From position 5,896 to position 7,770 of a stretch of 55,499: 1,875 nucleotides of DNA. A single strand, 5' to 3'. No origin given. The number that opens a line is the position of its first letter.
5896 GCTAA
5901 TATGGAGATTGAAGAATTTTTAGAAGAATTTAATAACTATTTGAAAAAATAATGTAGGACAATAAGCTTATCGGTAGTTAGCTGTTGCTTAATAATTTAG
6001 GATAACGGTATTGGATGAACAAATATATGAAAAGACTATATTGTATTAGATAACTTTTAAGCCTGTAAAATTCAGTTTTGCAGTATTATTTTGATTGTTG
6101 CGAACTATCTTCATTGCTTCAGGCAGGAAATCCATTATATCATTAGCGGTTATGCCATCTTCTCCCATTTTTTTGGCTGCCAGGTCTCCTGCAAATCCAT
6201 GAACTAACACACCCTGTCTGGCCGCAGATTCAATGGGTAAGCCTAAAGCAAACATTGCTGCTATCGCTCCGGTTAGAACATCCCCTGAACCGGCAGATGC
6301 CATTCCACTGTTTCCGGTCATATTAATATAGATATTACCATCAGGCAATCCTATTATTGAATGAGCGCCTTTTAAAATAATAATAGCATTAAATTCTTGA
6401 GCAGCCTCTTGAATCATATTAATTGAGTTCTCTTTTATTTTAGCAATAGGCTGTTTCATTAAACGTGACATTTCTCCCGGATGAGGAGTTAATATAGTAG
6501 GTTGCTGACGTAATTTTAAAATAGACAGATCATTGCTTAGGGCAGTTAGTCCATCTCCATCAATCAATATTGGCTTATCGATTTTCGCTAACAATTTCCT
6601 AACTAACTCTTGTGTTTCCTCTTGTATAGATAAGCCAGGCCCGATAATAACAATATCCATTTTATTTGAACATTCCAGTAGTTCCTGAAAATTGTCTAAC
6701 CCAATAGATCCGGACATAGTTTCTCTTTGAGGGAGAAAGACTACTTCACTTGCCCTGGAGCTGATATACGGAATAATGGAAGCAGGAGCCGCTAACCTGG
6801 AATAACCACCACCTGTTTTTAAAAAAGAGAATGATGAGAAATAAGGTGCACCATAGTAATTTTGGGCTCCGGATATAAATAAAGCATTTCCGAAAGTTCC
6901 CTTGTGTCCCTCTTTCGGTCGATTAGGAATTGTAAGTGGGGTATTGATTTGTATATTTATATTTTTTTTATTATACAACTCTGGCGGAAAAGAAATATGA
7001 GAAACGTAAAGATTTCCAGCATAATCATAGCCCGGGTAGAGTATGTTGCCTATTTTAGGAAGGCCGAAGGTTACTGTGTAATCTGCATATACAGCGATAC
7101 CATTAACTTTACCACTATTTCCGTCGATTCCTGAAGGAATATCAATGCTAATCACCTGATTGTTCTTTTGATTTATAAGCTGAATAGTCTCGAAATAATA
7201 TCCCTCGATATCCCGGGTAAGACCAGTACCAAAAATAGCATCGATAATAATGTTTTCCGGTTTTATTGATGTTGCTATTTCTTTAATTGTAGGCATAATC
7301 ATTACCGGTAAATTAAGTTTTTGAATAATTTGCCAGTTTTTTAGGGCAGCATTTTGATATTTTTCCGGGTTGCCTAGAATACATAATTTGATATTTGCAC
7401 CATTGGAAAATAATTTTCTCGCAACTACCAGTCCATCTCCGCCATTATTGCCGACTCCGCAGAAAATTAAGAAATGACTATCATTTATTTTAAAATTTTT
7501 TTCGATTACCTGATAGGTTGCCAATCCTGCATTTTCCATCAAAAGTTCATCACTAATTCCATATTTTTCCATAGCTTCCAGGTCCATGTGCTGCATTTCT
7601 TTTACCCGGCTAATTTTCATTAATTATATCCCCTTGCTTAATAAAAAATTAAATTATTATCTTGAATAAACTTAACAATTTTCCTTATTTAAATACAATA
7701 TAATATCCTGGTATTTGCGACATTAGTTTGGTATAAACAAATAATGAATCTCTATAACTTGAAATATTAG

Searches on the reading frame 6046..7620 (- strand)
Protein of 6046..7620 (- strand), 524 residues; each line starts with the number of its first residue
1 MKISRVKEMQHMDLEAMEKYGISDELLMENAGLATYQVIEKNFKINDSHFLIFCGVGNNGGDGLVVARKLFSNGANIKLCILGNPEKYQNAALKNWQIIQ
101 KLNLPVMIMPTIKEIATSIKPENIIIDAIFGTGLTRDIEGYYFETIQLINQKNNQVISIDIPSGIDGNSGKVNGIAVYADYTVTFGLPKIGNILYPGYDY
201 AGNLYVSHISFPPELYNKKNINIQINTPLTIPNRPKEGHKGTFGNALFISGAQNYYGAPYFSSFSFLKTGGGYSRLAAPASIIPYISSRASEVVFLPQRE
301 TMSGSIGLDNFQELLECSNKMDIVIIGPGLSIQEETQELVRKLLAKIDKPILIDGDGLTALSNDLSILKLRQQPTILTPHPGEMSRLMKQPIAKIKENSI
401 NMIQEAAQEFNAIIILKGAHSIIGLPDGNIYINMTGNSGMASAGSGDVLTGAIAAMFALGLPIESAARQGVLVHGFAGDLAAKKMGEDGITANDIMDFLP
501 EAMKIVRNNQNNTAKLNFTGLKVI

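Call 80: search_protein_families(library=pfam, proteins=[window:6046-7620:-], max_evalue=0.00001)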
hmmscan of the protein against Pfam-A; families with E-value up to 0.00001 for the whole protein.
window:6046-7620:- (524 aa): 2 families
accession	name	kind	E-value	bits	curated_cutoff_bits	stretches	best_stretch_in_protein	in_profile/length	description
PF01256.23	Carb_kinase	-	1.9e-52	178.6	27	1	247-500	2-241/242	NAD(P)H-hydrate dehydratase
PF03853.21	YjeF_N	-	1.2e-49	169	24.9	1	26-191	3-169/169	YjeF-related protein N-terminus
